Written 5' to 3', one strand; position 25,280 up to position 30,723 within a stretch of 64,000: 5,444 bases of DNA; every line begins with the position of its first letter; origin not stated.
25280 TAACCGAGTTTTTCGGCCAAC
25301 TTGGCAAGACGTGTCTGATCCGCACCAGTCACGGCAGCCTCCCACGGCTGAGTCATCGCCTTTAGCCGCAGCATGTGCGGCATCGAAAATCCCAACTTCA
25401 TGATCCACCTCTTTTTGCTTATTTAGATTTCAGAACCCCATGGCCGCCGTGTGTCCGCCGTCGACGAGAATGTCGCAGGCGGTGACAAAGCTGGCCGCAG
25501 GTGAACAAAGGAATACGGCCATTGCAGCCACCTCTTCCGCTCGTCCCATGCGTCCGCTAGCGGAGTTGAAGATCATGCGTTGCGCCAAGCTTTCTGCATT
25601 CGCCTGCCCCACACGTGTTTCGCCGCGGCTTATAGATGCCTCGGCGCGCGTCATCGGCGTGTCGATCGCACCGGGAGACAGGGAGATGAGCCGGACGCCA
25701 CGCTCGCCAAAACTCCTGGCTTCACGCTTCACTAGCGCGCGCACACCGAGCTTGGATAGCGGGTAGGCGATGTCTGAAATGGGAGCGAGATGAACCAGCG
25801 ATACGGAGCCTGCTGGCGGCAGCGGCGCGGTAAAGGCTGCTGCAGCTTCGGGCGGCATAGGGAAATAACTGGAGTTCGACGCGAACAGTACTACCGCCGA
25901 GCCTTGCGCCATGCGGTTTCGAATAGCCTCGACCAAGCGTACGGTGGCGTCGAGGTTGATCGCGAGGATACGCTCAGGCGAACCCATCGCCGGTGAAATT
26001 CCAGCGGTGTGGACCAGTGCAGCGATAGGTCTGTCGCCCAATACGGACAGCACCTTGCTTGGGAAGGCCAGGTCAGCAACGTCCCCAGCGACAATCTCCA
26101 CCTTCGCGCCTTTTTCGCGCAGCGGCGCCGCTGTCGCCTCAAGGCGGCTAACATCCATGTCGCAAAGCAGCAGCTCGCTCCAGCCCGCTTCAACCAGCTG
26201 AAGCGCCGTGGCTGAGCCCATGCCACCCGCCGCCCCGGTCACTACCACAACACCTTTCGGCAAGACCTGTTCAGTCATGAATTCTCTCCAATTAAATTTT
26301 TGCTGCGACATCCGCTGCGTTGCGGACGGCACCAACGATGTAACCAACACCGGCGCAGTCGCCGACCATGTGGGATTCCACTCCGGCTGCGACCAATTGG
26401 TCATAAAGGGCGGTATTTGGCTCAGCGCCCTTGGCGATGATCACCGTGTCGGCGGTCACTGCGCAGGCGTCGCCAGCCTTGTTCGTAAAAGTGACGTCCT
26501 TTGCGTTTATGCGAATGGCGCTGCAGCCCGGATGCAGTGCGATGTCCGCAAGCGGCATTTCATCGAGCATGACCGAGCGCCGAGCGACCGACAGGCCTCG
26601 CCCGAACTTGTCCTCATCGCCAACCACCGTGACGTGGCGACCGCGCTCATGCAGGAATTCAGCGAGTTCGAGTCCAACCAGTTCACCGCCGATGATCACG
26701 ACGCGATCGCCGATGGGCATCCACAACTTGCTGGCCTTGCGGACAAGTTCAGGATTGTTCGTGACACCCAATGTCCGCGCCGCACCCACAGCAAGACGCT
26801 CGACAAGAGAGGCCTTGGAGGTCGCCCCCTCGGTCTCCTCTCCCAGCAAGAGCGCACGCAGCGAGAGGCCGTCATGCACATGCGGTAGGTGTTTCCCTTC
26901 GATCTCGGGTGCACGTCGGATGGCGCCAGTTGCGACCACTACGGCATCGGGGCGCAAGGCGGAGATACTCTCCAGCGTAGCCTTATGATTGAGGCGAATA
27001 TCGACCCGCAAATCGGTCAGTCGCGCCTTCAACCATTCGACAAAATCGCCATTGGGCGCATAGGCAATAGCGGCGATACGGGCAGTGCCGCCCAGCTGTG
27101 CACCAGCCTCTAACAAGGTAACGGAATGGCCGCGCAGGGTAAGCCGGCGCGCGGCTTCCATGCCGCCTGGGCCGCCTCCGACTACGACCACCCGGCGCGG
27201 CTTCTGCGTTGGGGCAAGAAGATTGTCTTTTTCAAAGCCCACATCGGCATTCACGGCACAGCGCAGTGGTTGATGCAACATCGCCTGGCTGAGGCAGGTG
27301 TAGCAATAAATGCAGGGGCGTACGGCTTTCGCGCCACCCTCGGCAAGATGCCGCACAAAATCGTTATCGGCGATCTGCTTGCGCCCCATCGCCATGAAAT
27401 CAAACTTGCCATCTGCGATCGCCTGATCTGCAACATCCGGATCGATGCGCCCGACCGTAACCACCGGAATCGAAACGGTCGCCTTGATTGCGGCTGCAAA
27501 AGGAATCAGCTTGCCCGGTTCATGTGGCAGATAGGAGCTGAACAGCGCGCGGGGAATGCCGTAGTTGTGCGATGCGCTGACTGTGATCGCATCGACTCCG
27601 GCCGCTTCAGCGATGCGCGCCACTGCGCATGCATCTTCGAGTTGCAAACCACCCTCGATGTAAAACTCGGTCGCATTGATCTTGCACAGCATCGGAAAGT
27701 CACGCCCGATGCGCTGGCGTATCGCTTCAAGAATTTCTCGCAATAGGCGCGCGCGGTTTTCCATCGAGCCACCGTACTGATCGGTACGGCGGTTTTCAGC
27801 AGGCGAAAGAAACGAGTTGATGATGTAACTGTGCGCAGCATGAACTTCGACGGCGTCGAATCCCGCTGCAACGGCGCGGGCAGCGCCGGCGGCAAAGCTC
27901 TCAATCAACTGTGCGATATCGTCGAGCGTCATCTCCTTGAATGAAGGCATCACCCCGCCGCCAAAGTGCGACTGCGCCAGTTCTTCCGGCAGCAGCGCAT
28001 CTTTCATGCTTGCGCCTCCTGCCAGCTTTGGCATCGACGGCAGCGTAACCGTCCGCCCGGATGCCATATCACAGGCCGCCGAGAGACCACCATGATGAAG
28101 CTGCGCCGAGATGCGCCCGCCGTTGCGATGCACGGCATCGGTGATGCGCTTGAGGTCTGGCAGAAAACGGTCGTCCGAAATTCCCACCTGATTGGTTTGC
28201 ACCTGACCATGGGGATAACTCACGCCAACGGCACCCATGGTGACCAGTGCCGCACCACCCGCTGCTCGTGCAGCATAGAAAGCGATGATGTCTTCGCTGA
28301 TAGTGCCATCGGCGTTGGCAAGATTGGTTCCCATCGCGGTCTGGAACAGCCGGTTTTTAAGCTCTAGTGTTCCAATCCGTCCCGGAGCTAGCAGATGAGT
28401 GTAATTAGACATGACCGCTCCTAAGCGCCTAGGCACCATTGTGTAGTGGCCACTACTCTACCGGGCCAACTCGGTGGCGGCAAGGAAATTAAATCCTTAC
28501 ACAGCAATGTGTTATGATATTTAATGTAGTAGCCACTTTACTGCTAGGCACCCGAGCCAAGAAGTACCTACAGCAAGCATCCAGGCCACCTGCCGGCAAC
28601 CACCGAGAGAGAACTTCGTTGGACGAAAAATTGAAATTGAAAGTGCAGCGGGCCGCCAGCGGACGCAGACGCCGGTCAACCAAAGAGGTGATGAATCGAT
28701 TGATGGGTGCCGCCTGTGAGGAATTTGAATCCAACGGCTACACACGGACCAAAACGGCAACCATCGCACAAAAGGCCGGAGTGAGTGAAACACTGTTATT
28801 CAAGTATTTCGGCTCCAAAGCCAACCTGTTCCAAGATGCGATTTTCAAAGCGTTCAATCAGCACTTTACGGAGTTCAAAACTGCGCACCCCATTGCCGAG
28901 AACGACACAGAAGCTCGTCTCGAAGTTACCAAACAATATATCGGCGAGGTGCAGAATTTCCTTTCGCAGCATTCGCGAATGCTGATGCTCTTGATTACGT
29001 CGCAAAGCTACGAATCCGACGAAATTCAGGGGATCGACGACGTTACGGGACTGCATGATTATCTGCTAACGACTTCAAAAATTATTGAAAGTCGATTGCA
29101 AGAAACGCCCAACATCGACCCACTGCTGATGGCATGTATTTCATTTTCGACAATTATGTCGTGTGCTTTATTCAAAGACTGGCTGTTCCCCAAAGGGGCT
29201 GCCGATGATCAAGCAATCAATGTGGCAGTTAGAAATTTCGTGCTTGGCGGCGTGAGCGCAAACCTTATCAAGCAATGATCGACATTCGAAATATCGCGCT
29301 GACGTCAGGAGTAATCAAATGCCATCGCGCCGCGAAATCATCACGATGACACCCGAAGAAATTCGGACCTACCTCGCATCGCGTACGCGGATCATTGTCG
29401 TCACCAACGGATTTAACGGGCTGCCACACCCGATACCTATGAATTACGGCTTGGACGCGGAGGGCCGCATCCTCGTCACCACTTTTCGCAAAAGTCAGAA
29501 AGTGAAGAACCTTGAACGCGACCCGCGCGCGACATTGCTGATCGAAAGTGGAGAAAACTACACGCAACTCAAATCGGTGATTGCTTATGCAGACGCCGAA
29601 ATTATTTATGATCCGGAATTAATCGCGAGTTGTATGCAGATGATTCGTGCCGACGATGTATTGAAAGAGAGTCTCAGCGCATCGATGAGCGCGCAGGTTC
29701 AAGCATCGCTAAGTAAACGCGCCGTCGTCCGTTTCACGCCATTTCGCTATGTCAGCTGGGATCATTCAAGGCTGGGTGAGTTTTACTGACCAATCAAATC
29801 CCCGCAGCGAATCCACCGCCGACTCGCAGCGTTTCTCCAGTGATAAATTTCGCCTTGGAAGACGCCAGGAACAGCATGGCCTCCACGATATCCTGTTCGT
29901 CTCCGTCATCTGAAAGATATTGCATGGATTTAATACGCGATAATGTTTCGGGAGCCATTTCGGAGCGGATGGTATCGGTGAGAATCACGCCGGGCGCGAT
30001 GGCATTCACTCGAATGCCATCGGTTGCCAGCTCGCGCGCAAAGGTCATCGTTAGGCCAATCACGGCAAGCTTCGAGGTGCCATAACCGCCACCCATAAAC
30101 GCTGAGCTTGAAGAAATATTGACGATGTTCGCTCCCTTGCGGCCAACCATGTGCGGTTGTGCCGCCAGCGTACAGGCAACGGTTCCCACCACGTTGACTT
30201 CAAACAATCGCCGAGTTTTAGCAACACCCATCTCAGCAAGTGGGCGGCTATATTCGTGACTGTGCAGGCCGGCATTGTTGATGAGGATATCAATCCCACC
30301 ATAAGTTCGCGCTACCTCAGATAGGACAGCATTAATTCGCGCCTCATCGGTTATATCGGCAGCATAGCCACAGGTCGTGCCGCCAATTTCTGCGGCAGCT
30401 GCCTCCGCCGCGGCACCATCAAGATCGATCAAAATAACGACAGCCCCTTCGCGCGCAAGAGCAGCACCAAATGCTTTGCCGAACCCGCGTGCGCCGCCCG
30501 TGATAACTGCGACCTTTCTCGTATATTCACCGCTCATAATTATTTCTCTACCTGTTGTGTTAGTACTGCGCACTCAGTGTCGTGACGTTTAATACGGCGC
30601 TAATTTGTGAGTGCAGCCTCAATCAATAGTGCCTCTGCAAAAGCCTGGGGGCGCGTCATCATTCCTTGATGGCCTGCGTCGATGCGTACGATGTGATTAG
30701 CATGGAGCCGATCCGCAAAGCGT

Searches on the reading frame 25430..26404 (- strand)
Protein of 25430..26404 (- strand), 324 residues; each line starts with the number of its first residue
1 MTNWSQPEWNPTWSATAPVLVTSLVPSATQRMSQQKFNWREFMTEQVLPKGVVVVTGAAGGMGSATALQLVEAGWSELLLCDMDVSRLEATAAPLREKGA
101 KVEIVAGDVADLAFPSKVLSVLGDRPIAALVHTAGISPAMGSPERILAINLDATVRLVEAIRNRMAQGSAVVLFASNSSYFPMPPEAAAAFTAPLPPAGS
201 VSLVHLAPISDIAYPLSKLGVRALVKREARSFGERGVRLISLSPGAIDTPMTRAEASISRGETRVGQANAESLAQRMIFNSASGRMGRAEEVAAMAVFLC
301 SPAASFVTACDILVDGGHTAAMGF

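Call 11: search_protein_families(library=pfam, proteins=[window:25430-26404:-], max_evalue=0.001)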
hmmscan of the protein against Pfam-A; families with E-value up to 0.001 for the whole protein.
window:25430-26404:- (324 aa): 6 families
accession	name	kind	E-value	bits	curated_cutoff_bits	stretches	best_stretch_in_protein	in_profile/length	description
PF13561.12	adh_short_C2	-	3.5e-29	102.5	27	2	211-319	141-236/236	Enoyl-(Acyl carrier protein) reductase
PF00106.31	adh_short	-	8.7e-22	78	26.6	2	52-183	2-143/195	short chain dehydrogenase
PF01370.27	Epimerase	-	4.1e-10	39.9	20.9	1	53-196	1-137/240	NAD dependent epimerase/dehydratase family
PF08659.16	KR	-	8.3e-10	39.3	22.6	1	51-137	1-92/180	KR domain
PF16363.11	GDP_Man_Dehyd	-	3.4e-08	33.8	27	1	55-191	2-143/332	GDP-mannose 4,6 dehydratase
PF01073.25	3Beta_HSD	-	0.00042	19.9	22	1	54-163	1-105/280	3-beta hydroxysteroid dehydrogenase/isomerase family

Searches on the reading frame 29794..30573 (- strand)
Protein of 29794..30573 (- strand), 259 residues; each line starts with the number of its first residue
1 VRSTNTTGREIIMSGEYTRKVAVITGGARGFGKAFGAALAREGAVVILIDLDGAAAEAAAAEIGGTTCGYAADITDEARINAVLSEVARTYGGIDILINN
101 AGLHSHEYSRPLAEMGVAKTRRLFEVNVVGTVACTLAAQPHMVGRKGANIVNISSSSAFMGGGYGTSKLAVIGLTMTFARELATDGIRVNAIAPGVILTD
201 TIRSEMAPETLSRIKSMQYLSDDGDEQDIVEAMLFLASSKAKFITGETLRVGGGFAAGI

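Call 11: search_protein_families(library=pfam, proteins=[window:29794-30573:-], max_evalue=0.001)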
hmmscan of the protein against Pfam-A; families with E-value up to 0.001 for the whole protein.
window:29794-30573:- (259 aa): 5 families
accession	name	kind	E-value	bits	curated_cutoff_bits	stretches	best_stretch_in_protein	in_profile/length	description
PF13561.12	adh_short_C2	-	5.5e-50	170.6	27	1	28-255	3-235/236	Enoyl-(Acyl carrier protein) reductase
PF00106.31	adh_short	-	1.8e-48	165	26.6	1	20-204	1-189/195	short chain dehydrogenase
PF08659.16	KR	-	6e-07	30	22.6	1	23-194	4-175/180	KR domain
PF23441.1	SDR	-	1.7e-05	24.8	27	1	58-254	58-254/258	SDR-like rossmann domain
PF01370.27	Epimerase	-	0.0004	20.3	20.9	0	23-239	2-227/240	NAD dependent epimerase/dehydratase family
